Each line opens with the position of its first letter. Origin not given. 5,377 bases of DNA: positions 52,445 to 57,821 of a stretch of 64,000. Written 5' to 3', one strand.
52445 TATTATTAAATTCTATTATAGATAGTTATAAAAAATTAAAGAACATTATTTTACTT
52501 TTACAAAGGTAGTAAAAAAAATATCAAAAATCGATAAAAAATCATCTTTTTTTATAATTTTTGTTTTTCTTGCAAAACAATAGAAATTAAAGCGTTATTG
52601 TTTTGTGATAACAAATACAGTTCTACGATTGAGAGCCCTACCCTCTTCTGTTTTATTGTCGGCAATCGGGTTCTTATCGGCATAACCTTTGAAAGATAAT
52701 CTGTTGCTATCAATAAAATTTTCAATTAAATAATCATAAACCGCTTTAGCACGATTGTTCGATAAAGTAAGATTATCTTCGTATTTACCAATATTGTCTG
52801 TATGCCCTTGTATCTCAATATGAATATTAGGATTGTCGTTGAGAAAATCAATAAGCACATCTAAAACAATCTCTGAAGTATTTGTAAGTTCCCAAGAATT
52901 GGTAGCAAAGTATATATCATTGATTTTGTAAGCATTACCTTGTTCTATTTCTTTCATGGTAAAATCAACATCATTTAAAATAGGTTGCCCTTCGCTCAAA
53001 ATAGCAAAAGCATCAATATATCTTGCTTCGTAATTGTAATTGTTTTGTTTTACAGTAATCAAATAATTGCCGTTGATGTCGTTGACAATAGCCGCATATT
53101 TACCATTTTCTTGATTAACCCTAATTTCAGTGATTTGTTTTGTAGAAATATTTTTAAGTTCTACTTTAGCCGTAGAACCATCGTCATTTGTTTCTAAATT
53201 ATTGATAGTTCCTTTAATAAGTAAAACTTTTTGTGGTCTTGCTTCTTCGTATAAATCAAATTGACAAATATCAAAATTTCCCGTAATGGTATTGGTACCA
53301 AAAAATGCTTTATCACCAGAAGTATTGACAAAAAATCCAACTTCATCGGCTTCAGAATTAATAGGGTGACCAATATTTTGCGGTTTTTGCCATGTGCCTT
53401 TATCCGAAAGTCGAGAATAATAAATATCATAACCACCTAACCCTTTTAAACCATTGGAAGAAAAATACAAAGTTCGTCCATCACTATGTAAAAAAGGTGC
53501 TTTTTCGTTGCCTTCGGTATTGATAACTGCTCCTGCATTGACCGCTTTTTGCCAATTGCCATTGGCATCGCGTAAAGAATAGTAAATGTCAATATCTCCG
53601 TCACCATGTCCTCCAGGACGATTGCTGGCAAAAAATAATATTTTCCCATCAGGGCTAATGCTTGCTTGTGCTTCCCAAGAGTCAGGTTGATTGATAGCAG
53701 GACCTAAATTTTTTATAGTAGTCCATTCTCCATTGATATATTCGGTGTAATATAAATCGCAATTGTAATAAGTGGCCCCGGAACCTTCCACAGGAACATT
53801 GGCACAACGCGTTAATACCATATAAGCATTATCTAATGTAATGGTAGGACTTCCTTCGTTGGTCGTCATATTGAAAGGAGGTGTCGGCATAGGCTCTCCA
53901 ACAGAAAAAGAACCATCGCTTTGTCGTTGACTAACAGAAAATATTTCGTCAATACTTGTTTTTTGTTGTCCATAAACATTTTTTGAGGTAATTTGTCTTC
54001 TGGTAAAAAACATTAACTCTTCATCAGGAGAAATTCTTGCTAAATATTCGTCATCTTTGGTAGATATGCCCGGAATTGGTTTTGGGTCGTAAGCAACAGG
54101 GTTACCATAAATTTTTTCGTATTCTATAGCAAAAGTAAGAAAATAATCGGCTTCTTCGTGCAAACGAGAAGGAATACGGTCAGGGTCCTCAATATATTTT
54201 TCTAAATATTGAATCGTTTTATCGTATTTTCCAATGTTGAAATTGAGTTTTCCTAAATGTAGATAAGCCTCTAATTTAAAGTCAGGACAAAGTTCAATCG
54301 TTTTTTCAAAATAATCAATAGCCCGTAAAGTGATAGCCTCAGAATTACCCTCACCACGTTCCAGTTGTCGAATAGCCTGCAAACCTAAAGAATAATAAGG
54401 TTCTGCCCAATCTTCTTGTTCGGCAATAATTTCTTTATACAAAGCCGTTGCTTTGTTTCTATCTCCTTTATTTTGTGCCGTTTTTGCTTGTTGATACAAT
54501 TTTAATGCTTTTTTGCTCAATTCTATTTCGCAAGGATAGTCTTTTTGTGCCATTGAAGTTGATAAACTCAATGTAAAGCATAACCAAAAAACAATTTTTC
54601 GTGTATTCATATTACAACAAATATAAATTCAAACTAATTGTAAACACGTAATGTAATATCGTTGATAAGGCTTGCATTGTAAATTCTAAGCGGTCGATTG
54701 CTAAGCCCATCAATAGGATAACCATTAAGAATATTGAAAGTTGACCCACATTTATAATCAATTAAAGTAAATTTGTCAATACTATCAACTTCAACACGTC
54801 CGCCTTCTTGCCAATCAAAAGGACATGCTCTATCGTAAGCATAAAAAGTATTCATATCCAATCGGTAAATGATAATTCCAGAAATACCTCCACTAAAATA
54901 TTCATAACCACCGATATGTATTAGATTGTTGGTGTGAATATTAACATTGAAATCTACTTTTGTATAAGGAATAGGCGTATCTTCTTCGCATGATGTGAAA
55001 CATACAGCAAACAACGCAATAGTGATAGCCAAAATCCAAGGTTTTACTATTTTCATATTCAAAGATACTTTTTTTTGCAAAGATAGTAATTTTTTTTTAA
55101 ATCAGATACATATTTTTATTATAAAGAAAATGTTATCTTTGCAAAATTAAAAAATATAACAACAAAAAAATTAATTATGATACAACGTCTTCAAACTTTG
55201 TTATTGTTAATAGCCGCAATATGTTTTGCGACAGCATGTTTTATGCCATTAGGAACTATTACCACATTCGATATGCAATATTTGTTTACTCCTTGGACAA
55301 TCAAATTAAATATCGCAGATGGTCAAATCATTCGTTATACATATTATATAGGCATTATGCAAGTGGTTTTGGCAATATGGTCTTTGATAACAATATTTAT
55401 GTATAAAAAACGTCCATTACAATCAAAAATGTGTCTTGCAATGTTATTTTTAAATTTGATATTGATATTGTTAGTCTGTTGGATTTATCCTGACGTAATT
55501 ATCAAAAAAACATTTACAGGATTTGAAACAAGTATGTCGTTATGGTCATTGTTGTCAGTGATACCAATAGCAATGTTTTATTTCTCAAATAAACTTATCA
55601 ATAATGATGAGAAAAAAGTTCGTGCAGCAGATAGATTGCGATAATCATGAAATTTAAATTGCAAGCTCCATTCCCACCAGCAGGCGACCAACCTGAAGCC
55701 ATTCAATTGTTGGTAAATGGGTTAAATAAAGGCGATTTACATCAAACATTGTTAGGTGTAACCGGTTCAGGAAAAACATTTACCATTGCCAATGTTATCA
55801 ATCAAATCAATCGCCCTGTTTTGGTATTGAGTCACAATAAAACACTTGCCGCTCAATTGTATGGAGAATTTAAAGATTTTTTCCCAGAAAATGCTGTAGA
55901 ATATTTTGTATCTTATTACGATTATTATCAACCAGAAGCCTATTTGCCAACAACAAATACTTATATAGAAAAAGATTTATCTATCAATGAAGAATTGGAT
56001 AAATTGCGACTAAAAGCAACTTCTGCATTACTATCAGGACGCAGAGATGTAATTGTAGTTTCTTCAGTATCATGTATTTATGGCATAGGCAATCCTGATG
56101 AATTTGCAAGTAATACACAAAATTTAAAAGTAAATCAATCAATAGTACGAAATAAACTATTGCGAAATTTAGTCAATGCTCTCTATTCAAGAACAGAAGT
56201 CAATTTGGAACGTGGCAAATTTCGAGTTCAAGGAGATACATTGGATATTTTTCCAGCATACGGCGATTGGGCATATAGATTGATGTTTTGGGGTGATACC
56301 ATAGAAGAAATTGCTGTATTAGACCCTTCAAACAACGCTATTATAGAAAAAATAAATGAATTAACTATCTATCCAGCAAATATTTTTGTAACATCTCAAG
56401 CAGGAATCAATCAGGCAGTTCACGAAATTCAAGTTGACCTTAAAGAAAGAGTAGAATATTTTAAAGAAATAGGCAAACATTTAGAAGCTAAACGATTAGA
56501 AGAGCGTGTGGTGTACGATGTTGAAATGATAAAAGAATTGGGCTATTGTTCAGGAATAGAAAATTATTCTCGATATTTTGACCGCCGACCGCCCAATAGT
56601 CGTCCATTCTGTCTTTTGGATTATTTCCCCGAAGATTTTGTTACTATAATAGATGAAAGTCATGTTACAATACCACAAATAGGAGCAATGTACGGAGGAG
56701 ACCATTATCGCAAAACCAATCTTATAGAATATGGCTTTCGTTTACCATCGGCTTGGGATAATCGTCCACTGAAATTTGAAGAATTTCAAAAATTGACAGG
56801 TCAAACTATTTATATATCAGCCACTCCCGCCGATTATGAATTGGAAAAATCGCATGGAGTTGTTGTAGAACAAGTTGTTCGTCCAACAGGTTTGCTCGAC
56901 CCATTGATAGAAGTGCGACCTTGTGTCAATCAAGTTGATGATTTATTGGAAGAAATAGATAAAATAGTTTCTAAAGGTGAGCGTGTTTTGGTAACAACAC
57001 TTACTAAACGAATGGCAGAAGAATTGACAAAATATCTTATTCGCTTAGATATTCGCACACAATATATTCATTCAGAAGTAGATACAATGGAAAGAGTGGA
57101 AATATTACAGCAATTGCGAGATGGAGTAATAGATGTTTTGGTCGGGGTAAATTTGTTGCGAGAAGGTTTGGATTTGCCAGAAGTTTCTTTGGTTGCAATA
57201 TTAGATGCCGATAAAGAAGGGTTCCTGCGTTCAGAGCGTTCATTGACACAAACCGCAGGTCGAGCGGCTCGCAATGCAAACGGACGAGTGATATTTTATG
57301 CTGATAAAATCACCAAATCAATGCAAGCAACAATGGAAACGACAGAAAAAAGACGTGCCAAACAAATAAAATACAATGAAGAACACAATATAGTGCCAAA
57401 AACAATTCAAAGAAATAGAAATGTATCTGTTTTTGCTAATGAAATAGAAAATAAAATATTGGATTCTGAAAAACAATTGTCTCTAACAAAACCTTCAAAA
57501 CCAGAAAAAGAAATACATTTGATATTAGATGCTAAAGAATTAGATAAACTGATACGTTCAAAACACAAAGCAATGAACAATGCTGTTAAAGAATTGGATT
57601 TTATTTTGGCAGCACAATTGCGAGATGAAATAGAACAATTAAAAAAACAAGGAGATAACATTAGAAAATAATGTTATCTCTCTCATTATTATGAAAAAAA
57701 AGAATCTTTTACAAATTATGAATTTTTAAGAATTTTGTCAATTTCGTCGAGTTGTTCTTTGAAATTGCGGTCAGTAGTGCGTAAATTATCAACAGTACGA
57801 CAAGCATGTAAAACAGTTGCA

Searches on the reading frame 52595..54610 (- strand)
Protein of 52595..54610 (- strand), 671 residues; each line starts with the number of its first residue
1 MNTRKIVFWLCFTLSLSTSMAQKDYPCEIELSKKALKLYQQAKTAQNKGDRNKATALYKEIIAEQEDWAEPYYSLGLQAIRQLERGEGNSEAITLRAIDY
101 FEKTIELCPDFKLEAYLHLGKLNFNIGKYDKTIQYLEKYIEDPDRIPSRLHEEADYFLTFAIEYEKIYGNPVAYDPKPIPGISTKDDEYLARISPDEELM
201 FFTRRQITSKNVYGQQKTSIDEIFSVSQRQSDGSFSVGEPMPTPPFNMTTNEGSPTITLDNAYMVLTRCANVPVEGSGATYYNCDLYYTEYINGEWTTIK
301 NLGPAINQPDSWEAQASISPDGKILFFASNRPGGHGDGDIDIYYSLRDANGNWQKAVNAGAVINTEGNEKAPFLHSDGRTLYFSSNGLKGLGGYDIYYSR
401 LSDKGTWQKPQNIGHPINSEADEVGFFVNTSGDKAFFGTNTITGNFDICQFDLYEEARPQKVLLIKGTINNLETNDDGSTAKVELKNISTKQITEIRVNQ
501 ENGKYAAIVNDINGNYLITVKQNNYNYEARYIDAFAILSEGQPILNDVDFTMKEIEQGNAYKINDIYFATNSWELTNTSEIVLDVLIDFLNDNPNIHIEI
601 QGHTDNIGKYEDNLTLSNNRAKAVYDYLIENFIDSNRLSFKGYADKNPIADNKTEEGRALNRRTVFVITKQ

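Call 15: search_protein_families(library=pfam, proteins=[window:52595-54610:-])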
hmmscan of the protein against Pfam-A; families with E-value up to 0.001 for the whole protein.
window:52595-54610:- (671 aa): 5 families
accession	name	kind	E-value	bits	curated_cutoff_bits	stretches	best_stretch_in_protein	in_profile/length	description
PF00691.25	OmpA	-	1e-23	83.9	27.2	1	567-662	1-98/98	OmpA family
PF07676.18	PD40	-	2.6e-18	65.9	20.9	2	360-397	2-37/38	WD40-like Beta Propeller Repeat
PF13174.12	TPR_6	-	2.1e-05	25.3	26.3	0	114-142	1-29/33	Tetratricopeptide repeat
PF00515.34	TPR_1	-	0.00014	22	27.8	0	114-141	2-29/34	Tetratricopeptide repeat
PF13181.12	TPR_8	-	0.00038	20.8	25.7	0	114-141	2-29/34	Tetratricopeptide repeat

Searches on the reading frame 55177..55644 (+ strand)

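Call 72: search_protein_families(library=pfam, proteins=[window:55177-55644:+], max_evalue=0.00001)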
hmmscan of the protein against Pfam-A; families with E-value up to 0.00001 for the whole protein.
window:55177-55644:+ (155 aa): 1 family
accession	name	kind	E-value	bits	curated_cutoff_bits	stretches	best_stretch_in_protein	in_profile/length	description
PF14126.11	DUF4293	-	9e-29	101.1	27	1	2-154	1-153/153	Domain of unknown function (DUF4293)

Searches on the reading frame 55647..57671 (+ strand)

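Call 72: search_protein_families(library=pfam, proteins=[window:55647-57671:+], max_evalue=0.00001)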
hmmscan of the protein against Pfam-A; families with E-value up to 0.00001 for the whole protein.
window:55647-57671:+ (674 aa): 6 families
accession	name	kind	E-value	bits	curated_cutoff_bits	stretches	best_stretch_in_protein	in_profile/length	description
PF17757.6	UvrB_inter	-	7.4e-29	100.2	22.9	1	159-247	2-91/91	UvrB interaction domain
PF00271.37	Helicase_C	-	6.8e-20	71.8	23.5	1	434-543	7-109/110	Helicase conserved C-terminal domain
PF12344.14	UvrB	-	4.3e-19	68.5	27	1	550-590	1-41/43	Ultra-violet resistance protein B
PF04851.21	ResIII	-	2.1e-11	44.4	22.5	1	14-85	7-83/164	Type III restriction enzyme, res subunit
PF02151.25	UVR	-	4e-07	30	21.5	1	634-668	2-36/36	UvrB/uvrC motif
PF00270.35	DEAD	-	7.8e-06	26.2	26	0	15-82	4-72/167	DEAD/DEAH box helicase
